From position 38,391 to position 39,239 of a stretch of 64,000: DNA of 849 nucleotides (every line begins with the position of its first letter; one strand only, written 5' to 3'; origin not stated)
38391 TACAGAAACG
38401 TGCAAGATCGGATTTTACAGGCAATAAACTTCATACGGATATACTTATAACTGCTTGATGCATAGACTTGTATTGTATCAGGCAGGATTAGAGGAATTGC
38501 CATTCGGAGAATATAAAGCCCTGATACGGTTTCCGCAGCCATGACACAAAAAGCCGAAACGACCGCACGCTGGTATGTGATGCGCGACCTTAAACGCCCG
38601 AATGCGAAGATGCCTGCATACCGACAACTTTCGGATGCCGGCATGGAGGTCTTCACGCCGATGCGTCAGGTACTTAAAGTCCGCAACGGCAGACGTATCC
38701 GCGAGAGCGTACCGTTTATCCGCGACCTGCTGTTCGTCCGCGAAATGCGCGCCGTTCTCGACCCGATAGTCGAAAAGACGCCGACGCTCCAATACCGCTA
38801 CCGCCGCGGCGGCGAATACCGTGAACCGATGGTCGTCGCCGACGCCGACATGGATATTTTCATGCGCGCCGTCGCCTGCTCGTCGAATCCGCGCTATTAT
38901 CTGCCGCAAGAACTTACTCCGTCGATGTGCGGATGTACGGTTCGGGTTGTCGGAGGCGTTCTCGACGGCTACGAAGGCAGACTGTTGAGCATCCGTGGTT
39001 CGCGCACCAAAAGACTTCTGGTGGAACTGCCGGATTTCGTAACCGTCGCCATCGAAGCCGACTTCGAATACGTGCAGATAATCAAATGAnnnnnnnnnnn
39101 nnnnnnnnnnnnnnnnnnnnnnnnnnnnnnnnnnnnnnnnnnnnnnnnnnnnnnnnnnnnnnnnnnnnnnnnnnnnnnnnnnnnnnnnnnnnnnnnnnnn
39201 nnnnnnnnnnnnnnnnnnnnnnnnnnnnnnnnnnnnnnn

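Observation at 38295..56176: Six G homopolymers of 8 to 11 nt concentrated in an 18 kb polysaccharide locus that is otherwise about 35-40% GC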

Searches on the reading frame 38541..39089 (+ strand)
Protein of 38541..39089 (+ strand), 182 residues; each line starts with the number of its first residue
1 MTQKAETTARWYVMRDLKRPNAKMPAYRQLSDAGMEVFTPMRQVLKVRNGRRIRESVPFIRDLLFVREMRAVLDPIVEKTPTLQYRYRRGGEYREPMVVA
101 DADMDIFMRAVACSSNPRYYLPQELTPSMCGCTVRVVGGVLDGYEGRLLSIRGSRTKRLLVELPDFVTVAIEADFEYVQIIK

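Call 5: search_protein_families(library=pfam, proteins=[window:38541-39089:+])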
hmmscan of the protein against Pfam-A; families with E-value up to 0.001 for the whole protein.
window:38541-39089:+ (182 aa): 1 family
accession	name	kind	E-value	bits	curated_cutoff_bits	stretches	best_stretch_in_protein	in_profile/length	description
PF02357.24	NusG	-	1.4e-07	32.4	22.2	1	10-107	2-92/93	Transcription termination factor nusG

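Call 9: find_encoding_contigs(protein=window:38541-39089:+, flank=10000, max_places=10)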
Protein window:38541-39089:+ (182 aa): 22 contigs read that carry it; 10 places shown.
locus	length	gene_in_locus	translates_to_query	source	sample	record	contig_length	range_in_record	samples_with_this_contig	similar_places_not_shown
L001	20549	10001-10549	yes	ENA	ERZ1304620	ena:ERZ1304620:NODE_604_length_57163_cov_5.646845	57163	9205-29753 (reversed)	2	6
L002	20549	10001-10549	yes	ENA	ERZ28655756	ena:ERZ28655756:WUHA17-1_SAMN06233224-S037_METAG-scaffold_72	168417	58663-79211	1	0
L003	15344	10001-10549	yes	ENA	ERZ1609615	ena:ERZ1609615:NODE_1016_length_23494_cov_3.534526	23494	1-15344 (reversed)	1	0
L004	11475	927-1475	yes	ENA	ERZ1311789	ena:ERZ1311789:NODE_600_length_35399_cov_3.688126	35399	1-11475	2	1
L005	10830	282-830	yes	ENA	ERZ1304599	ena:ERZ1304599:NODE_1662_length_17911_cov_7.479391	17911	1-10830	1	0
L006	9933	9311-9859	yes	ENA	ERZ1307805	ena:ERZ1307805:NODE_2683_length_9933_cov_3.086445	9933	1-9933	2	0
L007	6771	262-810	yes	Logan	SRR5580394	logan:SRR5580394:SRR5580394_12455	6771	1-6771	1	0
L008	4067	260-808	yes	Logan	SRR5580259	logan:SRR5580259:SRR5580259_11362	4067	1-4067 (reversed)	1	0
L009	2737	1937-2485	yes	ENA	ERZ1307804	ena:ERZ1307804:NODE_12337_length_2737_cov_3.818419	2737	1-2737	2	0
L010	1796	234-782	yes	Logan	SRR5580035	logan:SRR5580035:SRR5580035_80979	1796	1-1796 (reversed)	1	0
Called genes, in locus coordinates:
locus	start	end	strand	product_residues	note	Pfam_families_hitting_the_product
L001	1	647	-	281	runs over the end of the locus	PF02265:S1-P1_nuclease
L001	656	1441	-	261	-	PF02265:S1-P1_nuclease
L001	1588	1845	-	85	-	PF01016:Ribosomal_L27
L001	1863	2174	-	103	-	PF00829:Ribosomal_L21p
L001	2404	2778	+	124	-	PF00072:Response_reg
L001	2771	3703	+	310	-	-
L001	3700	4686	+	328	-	-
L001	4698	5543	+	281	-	PF00459:Inositol_P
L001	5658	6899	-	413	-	PF04055:Radical_SAM, PF13186:SPASM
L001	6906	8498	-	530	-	PF00884:Sulfatase, PF01663:Phosphodiest, PF16347:SGSH_C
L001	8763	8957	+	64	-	PF01632:Ribosomal_L35p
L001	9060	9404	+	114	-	PF00453:Ribosomal_L20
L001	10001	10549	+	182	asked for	PF02357:NusG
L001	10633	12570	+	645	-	PF00106:adh_short (weak), PF01073:3Beta_HSD, PF01370:Epimerase, PF02719:Polysacc_synt_2, PF04321:RmlD_sub_bind, PF16363:GDP_Man_Dehyd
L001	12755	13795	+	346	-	PF00535:Glycos_transf_2, PF10111:Glyco_tranf_2_2, PF13641:Glyco_tranf_2_3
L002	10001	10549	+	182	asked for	PF02357:NusG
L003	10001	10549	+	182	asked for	PF02357:NusG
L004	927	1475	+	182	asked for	PF02357:NusG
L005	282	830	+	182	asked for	PF02357:NusG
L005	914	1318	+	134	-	-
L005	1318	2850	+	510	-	PF00106:adh_short (weak), PF04321:RmlD_sub_bind, PF01073:3Beta_HSD, PF01370:Epimerase, PF02719:Polysacc_synt_2, PF16363:GDP_Man_Dehyd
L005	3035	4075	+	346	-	PF00535:Glycos_transf_2, PF10111:Glyco_tranf_2_2, PF13641:Glyco_tranf_2_3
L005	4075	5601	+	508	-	PF01943:Polysacc_synt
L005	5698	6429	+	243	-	PF01128:IspD, PF12804:NTP_transf_3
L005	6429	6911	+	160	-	PF01757:Acyl_transf_3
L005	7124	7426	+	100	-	-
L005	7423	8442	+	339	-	PF01073:3Beta_HSD, PF01370:Epimerase, PF02719:Polysacc_synt_2 (faint), PF13460:NAD_binding_10, PF16363:GDP_Man_Dehyd, PF07993:NAD_binding_4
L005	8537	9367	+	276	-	PF04991:LicD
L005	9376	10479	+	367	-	PF04932:Wzy_C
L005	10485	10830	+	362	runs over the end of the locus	-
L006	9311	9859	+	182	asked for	PF02357:NusG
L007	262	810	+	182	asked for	PF02357:NusG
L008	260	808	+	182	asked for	PF02357:NusG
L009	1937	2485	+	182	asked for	PF02357:NusG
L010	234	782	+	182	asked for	PF02357:NusG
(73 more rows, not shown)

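Call 20: find_homologous_proteins(query=window:38541-39089:+, max_evalue=1e-10)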
Query window:38541-39089:+ (182 aa): 1272 proteins with E <= 1e-10 among 1360 candidates; the best 120 are listed.
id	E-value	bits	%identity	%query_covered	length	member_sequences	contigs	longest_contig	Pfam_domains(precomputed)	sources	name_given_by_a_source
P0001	5.1e-112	389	97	100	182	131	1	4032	PF02357.25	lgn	-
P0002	8.7e-105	366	90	100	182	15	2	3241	PF02357.25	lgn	-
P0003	1.9e-103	361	90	100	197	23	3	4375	PF02357.25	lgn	-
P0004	3.0e-103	361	88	100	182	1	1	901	PF02357.25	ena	-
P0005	4.2e-101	354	87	100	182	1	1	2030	PF02357.25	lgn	-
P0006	2.4e-91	322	78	100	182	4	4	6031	PF02357.25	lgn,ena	-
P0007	4.4e-88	311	79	100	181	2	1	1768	PF02357.25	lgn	-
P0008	1.5e-87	310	76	99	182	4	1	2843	-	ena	-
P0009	1.5e-87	310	76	99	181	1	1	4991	PF02357.25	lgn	-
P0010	1.8e-87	309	78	100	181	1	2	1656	-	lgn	-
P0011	1.1e-85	304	75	99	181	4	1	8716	-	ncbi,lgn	-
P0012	7.4e-85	301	76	100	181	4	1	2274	PF02357.25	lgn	-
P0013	7.1e-84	298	75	100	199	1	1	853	-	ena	-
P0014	7.5e-81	288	78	92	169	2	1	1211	-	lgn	-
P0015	1.3e-75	271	67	97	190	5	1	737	PF02357.25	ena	-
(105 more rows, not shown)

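Call 22: find_related_loci(query=A1, collection=genome_contigs, flank=10000)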
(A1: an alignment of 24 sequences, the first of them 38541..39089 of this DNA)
Query A1 (182 aa) in genome_contigs; peptide patterns used: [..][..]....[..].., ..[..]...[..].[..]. (x = any residue, [..] = any of these).
265 stretches matched a pattern; 194 encode a relative of the query (tblastn E <= 1e-3); the best 80 are kept; 80 distinct loci.
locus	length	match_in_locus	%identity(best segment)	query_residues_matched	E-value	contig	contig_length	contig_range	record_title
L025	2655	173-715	77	1-182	5e-92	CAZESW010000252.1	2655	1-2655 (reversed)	MAG TPA_asm: uncultured Alistipes sp. isolate SRP199465_co2_86 genome assembly, contig: NODE_106828_length_2655_cov_10.0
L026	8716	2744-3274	75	1-177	5e-89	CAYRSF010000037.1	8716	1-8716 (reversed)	MAG TPA_asm: uncultured Alistipes sp. isolate SRP330255_co2_277 genome assembly, contig: k141_1649292, whole genome shot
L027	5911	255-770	64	11-182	5e-78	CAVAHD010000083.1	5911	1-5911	Oscillospiraceae bacterium isolate G02608-L1_cleanbin_000006 genome assembly, contig: Spades_G02608-L1_contig_3670, whol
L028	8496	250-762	61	11-181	5e-75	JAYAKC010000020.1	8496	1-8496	MAG: bacterium isolate P048L1-25 NODE_3498_length_8496_cov_8.164080, whole genome shotgun sequence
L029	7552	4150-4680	64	5-181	3e-74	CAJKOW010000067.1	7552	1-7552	MAG TPA_asm: uncultured Bacteroides sp. isolate ERR321605-bin.35 genome assembly, contig: NODE_5212_length_7552_cov_6.16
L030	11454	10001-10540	58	3-182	8e-72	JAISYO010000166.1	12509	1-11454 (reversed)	MAG: Dysgonamonadaceae bacterium isolate Nc350_bin38 k119_1312373, whole genome shotgun sequence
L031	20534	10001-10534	60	4-181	5e-72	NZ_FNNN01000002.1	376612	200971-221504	Bacteroides faecis MAJ27, whole genome shotgun sequence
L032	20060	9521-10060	59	1-182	2e-71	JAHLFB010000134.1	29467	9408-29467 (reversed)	MAG: Candidatus Phocaeicola faecipullorum isolate 17637 A2M15__C219934_L29467, whole genome shotgun sequence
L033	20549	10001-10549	58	1-181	2e-71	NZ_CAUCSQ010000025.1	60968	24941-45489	MAG: uncultured Bacteroides sp. isolate ERR9578195_bin.24_MetaWRAP_v1.3_MAG ERZ18533910.285, whole genome shotgun sequen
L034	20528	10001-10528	60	6-182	4e-71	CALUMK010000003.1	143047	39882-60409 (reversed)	MAG: uncultured Bacteroidales bacterium isolate BRZ_LL__bin3 genome assembly, contig: BRZ_LL__NODE_109_length_143047_cov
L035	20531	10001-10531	61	5-181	1e-70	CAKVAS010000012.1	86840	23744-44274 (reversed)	MAG: uncultured Bacteroidales bacterium isolate REFINED_METABAT215_TOP10_CONTIGS_1500_ASSEMBLY_K77_MERGED__Hadza_MoBio_h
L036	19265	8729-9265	54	3-181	1e-70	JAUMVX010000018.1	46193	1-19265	MAG: Bacteroidia bacterium isolate S12M_St_80 NODE_350_length_46193_cov_13.666739, whole genome shotgun sequence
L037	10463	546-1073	56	4-179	2e-70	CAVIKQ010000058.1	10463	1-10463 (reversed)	Eggerthellaceae bacterium isolate H07676-L1_cleanbin_000034 genome assembly, contig: Spades_H07676-L1_contig_5398, whole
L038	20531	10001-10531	60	5-181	2e-70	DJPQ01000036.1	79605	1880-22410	MAG TPA_asm: Bacteroidales bacterium UBA6408 UBA6408_contig_1660, whole genome shotgun sequence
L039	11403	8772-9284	59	10-181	1e-70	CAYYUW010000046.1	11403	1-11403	MAG TPA_asm: uncultured Alistipes sp. isolate SRP330255_co2_184 genome assembly, contig: k141_723548, whole genome shotg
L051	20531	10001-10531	59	5-181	3e-67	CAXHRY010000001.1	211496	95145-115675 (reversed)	MAG: uncultured Alistipes sp. isolate ena-SAMPLE-TAB-22-03-2024-10:43:23:856-115569 genome assembly, contig: NODE_376_le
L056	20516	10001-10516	58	11-182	2e-66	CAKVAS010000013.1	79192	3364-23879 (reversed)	MAG: uncultured Bacteroidales bacterium isolate REFINED_METABAT215_TOP10_CONTIGS_1500_ASSEMBLY_K77_MERGED__Hadza_MoBio_h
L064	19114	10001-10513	58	10-181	7e-65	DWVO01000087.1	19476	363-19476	MAG TPA_asm: Candidatus Phocaeicola merdavium isolate CHK136-5299 CHK136__C172675_L19476_SAMEA104467408, whole genome sh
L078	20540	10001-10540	52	2-181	2e-63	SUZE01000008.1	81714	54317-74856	MAG: Rikenellaceae bacterium isolate SIG168 NODE_439_length_81714_cov_9.121403, whole genome shotgun sequence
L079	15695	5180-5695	54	10-181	4e-63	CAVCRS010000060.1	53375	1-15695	Faecalibacillus sp. isolate H07605-L1_cleanbin_000027 genome assembly, contig: Spades_H07605-L1_contig_205, whole genome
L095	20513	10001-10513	56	10-181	9e-61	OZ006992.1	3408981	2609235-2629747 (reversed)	MAG: uncultured Prevotella sp. isolate metabat2_pooled_hifiasm.683 MAG genome assembly, chromosome: 1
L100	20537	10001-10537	55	3-181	6e-60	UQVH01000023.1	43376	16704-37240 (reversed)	uncultured Bacteroidales bacterium isolate UMGS676 genome assembly, contig: NODE_1190_length_43376_cov_10.271762, whole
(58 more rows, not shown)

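Call 46: search_protein_families(library=pfam, proteins=[L026:7596-8714:+, L027:2639-5164:+, L051:12924-14543:+, L051:18446-19372:+, L056:19016-19981:+, L064:15418-16608:+, L078:13416-14612:+, L095:14213-15061:+, L100:13155-14171:+, L079:6620-9160:+])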
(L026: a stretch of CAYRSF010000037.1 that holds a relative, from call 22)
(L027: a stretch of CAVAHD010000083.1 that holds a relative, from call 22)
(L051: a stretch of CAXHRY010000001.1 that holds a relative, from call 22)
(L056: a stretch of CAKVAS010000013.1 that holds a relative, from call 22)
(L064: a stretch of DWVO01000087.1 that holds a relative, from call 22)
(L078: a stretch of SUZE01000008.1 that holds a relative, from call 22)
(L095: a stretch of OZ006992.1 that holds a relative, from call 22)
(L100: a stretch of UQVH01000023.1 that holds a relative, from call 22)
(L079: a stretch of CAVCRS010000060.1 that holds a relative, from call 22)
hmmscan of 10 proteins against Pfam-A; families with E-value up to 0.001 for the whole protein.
L026:7596-8714:+ (373 aa): 1 family
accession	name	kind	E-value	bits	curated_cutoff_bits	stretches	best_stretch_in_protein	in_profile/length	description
PF01757.29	Acyl_transf_3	-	9e-25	87.8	31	1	58-366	3-299/326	Acyltransferase domain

L027:2639-5164:+ (842 aa): 6 families
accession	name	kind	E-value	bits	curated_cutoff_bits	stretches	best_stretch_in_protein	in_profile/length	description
PF13614.12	AAA_31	-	4e-14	53.4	27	1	627-747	2-128/177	AAA domain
PF09140.17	MipZ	-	1e-09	38.6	20.7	1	628-765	2-127/262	ATPase MipZ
PF13807.11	GNVR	-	1.5e-09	38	27.7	1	472-551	3-81/82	G-rich domain on putative tyrosine kinase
PF01656.29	CbiA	-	1.8e-07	31.6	25.4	1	629-678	1-44/125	CobQ/CobB/MinD/ParA nucleotide binding domain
PF10609.15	ParA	-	2.5e-06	27.6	27.1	1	626-746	3-121/246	NUBPL iron-transfer P-loop NTPase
PF02706.20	Wzz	-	9.6e-05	23.1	25.5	1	54-138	11-89/91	Chain length determinant protein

L051:12924-14543:+ (540 aa): 0 families

L051:18446-19372:+ (309 aa): 3 families
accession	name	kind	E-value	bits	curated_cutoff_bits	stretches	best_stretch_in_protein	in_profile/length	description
PF00535.33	Glycos_transf_2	-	1.7e-22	80.6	23.3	1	7-144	27-163/168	Glycosyl transferase family 2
PF10111.15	Glyco_tranf_2_2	-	9.1e-07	29.1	27.3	1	8-233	30-268/276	Glycosyltransferase like family 2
PF13704.12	Glyco_tranf_2_4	-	0.00056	20.8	27.5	0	9-72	21-85/98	Glycosyl transferase family 2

L056:19016-19981:+ (322 aa): 5 families
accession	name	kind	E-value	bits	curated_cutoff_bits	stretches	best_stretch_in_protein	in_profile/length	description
PF01262.27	AlaDh_PNT_C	-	4.9e-25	88.6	23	1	186-308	81-203/214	Alanine dehydrogenase/PNT, C-terminal domain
PF05222.21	AlaDh_PNT_N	-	8.6e-12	45.9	30.4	1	14-124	6-120/136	Alanine dehydrogenase/PNT, N-terminal domain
PF02826.25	2-Hacid_dh_C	-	9.6e-06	25.5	25.1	1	153-234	35-127/178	D-isomer specific 2-hydroxyacid dehydrogenase, NAD binding domain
PF01488.26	Shikimate_DH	-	1.1e-05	26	24.3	0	154-257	12-133/138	Shikimate / quinate 5-dehydrogenase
PF13738.12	Pyr_redox_3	-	0.00046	19.9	30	1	132-194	140-204/305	Pyridine nucleotide-disulphide oxidoreductase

L064:15418-16608:+ (397 aa): 8 families
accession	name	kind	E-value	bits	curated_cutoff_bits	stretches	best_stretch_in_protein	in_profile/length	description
PF04432.18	FrhB_FdhB_C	-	4.5e-21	75.8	23.3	1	166-323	3-139/150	Coenzyme F420 hydrogenase/dehydrogenase, beta subunit C terminus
PF12838.12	Fer4_7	-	2.7e-06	28.2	27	1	20-66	2-50/52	4Fe-4S dicluster domain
PF04422.18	FrhB_FdhB_N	-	7.9e-06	26.4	22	1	81-150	1-73/78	Coenzyme F420 hydrogenase/dehydrogenase, beta subunit N-term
PF14697.11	Fer4_21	-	8.8e-06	26.2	35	1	16-66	4-53/59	4Fe-4S dicluster domain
PF12837.12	Fer4_6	-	4.3e-05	23.7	25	1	47-67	2-22/24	4Fe-4S binding domain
PF12797.12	Fer4_2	-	9e-05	22.6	24.5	1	46-65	2-21/22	4Fe-4S binding domain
PF00037.32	Fer4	-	0.00042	20.5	21.1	1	47-64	1-18/24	4Fe-4S binding domain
PF13187.11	Fer4_9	-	0.00059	20.2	27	1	19-65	1-48/52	4Fe-4S dicluster domain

L078:13416-14612:+ (399 aa): 9 families
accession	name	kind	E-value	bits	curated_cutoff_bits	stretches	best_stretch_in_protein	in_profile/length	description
PF04432.18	FrhB_FdhB_C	-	5.3e-17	62.5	23.3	1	163-329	2-141/150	Coenzyme F420 hydrogenase/dehydrogenase, beta subunit C terminus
PF12838.12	Fer4_7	-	1.1e-10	42.2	27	1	20-67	2-51/52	4Fe-4S dicluster domain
PF00037.32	Fer4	-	4.9e-09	36.1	21.1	1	47-67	1-21/24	4Fe-4S binding domain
PF13187.11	Fer4_9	-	1.8e-08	34.7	27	1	19-65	1-48/52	4Fe-4S dicluster domain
PF12837.12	Fer4_6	-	7.1e-07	29.3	25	1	47-67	2-22/24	4Fe-4S binding domain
PF04422.18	FrhB_FdhB_N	-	8.7e-07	29.4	22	1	79-148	1-73/78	Coenzyme F420 hydrogenase/dehydrogenase, beta subunit N-term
PF13237.11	Fer4_10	-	8.9e-07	29.2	25.5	1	48-76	3-32/53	4Fe-4S dicluster domain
PF12797.12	Fer4_2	-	1.4e-06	28.3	24.5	1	46-66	2-22/22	4Fe-4S binding domain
PF14697.11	Fer4_21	-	1.1e-05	25.9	35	1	16-66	4-53/59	4Fe-4S dicluster domain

L095:14213-15061:+ (283 aa): 3 families
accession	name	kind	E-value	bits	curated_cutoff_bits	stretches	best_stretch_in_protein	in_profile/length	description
PF00132.30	Hexapep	-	5e-14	51.7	27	1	225-259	2-36/36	Bacterial transferase hexapeptide (six repeats)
PF14602.12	Hexapep_2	-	4.6e-12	45.9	27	1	224-259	1-34/34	Hexapeptide repeat of succinyl-transferase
PF25084.1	LbH_EIF2B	-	0.00038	20.9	54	0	225-259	45-77/105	EIF2B subunit epsilon LbH domain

L100:13155-14171:+ (339 aa): 1 family
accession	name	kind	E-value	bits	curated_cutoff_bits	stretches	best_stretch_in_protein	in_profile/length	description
PF01757.29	Acyl_transf_3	-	6.7e-24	85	31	1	16-330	2-324/326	Acyltransferase domain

L079:6620-9160:+ (847 aa): 5 families
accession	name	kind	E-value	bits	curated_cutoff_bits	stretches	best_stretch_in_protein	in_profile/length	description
PF13614.12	AAA_31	-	6.1e-12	46.3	27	1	637-772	11-151/177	AAA domain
PF13807.11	GNVR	-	3e-09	37.1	27.7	1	472-551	3-81/82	G-rich domain on putative tyrosine kinase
PF09140.17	MipZ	-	8.6e-07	29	20.7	1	637-765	10-126/262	ATPase MipZ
PF01656.29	CbiA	-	2.3e-06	28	25.4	1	632-681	3-46/125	CobQ/CobB/MinD/ParA nucleotide binding domain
PF02706.20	Wzz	-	4.2e-05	24.2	25.5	1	56-138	14-90/91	Chain length determinant protein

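Call 57: search_protein_families(library=ncbifam, proteins=[window:38541-39089:+], max_evalue=0.00001)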
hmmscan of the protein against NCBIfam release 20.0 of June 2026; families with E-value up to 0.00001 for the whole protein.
window:38541-39089:+ (182 aa): 1 family
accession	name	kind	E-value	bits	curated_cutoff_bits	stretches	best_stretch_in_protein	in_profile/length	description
NF033644.1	antiterm_UpxY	subfamily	2.5e-37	128.4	100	1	11-170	1-155/164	UpxY family transcription antiterminator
